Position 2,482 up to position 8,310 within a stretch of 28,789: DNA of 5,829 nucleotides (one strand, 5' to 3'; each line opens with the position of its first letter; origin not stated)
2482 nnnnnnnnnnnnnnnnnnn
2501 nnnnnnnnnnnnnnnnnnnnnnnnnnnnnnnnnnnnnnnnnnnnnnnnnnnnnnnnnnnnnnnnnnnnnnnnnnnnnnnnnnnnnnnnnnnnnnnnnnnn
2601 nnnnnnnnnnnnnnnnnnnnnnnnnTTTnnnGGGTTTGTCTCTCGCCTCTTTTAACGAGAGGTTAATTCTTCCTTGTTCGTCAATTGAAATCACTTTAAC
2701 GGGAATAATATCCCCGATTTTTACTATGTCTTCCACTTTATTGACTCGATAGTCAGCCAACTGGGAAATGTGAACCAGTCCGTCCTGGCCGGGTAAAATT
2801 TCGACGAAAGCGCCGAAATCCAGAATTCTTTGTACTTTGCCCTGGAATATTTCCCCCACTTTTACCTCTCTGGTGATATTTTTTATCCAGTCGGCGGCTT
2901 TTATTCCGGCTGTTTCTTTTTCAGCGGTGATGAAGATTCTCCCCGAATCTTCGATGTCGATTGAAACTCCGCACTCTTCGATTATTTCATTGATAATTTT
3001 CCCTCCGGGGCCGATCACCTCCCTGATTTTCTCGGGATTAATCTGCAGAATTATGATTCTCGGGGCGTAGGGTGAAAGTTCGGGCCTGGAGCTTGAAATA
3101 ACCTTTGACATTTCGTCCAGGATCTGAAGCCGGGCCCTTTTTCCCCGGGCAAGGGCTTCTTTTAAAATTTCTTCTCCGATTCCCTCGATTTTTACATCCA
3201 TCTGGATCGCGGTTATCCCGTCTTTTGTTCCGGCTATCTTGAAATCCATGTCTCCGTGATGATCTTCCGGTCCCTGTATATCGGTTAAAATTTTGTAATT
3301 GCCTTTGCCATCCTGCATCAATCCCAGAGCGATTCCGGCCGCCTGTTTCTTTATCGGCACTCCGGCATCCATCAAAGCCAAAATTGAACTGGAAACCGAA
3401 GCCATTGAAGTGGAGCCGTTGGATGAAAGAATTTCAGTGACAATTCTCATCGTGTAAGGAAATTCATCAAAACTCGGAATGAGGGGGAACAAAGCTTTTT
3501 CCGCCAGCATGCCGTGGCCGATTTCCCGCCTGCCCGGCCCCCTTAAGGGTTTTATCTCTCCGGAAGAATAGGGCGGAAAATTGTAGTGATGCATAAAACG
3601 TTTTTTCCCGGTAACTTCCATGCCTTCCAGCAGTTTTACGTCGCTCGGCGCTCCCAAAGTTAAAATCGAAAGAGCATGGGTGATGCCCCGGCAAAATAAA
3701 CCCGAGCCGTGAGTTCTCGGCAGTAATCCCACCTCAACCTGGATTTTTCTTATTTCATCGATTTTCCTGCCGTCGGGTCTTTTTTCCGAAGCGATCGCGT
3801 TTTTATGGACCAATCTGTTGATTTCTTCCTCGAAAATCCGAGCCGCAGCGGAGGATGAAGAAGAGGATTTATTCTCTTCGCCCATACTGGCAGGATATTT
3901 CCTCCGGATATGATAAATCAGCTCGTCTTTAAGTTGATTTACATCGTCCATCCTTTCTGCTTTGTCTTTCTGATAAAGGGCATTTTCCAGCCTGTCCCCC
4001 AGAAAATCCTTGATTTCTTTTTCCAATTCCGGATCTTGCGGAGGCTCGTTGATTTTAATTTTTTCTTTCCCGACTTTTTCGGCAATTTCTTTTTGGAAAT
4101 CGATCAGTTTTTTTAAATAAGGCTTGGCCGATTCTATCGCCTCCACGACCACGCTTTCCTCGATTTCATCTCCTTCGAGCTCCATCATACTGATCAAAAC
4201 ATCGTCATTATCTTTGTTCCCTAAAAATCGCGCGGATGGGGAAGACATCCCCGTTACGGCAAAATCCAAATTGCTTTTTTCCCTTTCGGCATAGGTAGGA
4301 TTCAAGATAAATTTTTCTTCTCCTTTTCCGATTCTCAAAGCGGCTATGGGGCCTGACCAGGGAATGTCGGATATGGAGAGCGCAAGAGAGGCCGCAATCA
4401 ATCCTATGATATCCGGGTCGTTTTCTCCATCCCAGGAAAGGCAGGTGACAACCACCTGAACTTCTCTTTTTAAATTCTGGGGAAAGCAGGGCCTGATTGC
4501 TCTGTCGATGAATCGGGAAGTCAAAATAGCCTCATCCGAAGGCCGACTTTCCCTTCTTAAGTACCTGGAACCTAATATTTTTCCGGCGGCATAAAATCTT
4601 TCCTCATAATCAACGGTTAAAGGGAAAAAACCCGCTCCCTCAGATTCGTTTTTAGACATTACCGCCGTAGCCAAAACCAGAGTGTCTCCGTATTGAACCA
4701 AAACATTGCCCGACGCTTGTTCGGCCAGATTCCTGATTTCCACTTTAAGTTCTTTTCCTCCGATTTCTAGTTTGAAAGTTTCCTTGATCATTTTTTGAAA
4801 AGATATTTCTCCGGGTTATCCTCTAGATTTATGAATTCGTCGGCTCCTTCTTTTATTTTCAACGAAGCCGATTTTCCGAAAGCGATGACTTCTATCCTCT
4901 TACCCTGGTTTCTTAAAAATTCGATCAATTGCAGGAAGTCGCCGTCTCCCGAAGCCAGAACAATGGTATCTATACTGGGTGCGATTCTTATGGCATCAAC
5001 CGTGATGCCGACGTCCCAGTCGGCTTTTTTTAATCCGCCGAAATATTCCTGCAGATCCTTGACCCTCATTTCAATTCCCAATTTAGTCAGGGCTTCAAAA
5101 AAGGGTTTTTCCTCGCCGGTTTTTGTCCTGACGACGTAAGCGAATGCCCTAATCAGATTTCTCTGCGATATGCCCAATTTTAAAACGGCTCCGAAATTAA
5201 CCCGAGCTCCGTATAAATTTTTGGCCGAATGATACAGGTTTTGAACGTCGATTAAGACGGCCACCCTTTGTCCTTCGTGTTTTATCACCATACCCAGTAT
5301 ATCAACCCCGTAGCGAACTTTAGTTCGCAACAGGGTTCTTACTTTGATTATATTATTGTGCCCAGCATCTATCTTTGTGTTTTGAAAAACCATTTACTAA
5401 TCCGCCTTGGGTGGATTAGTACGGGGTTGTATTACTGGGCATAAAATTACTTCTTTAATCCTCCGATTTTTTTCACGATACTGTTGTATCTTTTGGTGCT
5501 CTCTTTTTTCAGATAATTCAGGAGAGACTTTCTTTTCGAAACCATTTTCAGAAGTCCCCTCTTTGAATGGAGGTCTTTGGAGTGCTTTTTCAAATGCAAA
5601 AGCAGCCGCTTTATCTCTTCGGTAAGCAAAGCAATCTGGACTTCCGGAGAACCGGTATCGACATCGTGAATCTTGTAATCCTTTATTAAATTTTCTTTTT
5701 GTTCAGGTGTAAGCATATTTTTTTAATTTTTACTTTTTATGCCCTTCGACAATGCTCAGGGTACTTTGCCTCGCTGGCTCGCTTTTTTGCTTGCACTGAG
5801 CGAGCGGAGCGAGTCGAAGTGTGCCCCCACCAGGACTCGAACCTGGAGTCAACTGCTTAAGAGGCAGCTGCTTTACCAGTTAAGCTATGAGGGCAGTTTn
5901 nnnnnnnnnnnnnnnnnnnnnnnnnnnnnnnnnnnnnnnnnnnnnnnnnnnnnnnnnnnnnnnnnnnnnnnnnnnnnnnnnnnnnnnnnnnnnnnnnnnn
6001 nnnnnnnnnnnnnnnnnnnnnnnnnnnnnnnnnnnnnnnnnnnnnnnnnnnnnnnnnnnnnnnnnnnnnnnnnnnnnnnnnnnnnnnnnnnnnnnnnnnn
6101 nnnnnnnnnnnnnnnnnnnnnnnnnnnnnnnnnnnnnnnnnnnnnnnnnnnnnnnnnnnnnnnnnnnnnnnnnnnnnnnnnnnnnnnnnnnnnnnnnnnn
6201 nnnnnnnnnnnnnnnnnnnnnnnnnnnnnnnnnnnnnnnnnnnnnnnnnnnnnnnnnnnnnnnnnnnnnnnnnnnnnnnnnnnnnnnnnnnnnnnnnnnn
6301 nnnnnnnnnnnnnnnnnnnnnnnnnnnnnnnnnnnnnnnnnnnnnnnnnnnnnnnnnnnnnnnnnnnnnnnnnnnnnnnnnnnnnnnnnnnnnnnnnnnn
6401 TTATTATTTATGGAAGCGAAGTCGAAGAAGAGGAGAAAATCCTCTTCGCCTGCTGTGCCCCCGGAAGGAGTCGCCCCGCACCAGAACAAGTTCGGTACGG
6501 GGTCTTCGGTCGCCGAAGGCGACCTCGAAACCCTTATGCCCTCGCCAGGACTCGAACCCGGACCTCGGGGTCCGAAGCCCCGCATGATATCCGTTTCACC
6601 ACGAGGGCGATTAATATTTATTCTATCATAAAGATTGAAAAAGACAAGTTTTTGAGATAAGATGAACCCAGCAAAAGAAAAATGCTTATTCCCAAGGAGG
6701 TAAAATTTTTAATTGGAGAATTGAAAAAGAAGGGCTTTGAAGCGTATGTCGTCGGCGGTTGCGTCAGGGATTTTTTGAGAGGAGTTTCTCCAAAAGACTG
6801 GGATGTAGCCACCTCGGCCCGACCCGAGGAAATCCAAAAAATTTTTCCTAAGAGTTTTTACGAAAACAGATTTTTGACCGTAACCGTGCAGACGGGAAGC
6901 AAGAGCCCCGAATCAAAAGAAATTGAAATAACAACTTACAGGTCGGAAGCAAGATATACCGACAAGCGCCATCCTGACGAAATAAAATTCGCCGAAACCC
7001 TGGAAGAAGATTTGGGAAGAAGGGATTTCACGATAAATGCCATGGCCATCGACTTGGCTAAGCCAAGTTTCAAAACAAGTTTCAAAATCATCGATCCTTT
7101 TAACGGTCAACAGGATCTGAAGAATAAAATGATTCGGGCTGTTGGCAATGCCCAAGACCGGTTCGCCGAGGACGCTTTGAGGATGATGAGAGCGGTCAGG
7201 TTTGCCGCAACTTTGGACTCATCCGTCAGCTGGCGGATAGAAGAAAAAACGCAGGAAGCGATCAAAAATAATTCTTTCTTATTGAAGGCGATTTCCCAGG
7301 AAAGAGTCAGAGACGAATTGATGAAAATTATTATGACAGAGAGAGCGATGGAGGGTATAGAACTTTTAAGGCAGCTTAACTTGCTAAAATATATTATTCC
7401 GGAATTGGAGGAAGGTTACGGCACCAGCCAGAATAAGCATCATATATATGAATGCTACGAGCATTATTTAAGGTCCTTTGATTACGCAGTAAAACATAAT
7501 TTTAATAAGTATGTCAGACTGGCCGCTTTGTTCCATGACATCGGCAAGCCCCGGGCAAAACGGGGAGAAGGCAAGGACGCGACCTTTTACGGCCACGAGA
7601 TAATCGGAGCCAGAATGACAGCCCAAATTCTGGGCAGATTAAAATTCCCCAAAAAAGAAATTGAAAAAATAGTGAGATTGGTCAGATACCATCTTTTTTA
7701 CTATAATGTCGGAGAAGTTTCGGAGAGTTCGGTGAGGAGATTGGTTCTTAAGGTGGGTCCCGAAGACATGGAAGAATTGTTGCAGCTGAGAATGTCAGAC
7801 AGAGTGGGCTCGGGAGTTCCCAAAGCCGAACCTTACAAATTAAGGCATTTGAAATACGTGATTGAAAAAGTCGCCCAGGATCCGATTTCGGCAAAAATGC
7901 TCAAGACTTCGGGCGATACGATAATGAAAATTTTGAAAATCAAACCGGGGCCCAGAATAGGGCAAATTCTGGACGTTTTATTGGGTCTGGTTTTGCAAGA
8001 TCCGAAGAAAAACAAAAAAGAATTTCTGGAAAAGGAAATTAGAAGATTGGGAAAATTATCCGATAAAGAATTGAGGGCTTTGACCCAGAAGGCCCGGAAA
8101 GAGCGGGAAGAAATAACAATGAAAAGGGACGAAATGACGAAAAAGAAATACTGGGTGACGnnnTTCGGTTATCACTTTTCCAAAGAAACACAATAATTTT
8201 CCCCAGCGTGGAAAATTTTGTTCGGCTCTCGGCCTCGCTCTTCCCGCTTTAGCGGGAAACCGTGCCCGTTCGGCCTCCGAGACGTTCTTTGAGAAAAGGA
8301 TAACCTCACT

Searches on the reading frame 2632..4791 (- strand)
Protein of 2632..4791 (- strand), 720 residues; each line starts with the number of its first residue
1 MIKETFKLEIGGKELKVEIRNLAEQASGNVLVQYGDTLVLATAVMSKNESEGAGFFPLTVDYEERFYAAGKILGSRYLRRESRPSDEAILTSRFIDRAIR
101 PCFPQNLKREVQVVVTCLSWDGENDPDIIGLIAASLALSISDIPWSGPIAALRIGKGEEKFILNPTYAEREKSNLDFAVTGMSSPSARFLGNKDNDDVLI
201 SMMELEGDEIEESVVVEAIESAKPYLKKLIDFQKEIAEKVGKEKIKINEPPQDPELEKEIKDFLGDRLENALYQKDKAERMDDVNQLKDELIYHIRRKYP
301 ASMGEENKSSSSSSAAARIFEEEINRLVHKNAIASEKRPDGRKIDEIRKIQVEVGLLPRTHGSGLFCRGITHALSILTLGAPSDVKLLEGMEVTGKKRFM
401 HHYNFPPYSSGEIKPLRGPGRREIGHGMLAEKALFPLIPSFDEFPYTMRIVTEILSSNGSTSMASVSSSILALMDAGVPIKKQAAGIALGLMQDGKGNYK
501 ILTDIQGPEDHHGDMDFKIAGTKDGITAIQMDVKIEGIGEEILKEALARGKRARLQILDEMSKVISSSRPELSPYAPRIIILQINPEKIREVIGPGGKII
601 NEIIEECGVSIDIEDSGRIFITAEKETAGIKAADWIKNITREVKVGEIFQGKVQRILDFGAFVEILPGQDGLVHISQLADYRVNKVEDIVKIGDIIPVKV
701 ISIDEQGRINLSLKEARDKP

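Call 62: search_protein_families(library=pfam, max_evalue=0.00001, proteins=[window:2632-4791:-])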
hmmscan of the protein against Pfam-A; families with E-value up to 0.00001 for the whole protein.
window:2632-4791:- (720 aa): 5 families
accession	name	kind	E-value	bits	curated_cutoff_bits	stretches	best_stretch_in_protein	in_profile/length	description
PF01138.27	RNase_PH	-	5.4e-52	176.1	25.5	2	13-144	3-130/130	3' exoribonuclease family, domain 1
PF00575.29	S1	-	4.4e-19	69.1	22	1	643-714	2-74/74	S1 RNA binding domain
PF03725.20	RNase_PH_C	-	1.6e-12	47.6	20.8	1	147-223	1-65/67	3' exoribonuclease family, domain 2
PF00013.35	KH_1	-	6.6e-08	32.6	21.5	1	581-626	3-55/66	KH domain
PF03726.19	PNPase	-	1.4e-07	32.3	24.6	1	255-343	1-81/81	Polyribonucleotide nucleotidyltransferase, RNA binding domain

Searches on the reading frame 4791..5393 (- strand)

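Call 62: search_protein_families(library=pfam, max_evalue=0.00001, proteins=[window:4791-5393:-])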
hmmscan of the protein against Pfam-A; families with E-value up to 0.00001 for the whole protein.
window:4791-5393:- (201 aa): 1 family
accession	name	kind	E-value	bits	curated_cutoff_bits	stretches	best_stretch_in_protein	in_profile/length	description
PF01936.24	NYN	-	1.3e-32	113.7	24.2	1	43-191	1-145/145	NYN domain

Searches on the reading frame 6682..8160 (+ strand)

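Call 62: search_protein_families(library=pfam, max_evalue=0.00001, proteins=[window:6682-8160:+])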
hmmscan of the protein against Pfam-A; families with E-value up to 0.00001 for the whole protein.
window:6682-8160:+ (493 aa): 4 families
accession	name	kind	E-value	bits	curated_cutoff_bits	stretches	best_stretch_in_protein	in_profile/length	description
PF01743.26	PolyA_pol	-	2.2e-37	128.6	23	1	21-152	1-126/126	Poly A polymerase head domain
PF12627.12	PolyA_pol_RNAbd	-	4.6e-19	68.4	22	1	185-243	3-61/64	Probable RNA and SrmB- binding site of polymerase A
PF01966.28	HD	-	4.9e-11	43.4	22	1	260-342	3-90/116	HD domain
PF13735.12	tRNA_NucTran2_2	-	3.4e-06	27.5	27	1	314-451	25-147/149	tRNA nucleotidyltransferase domain 2 putative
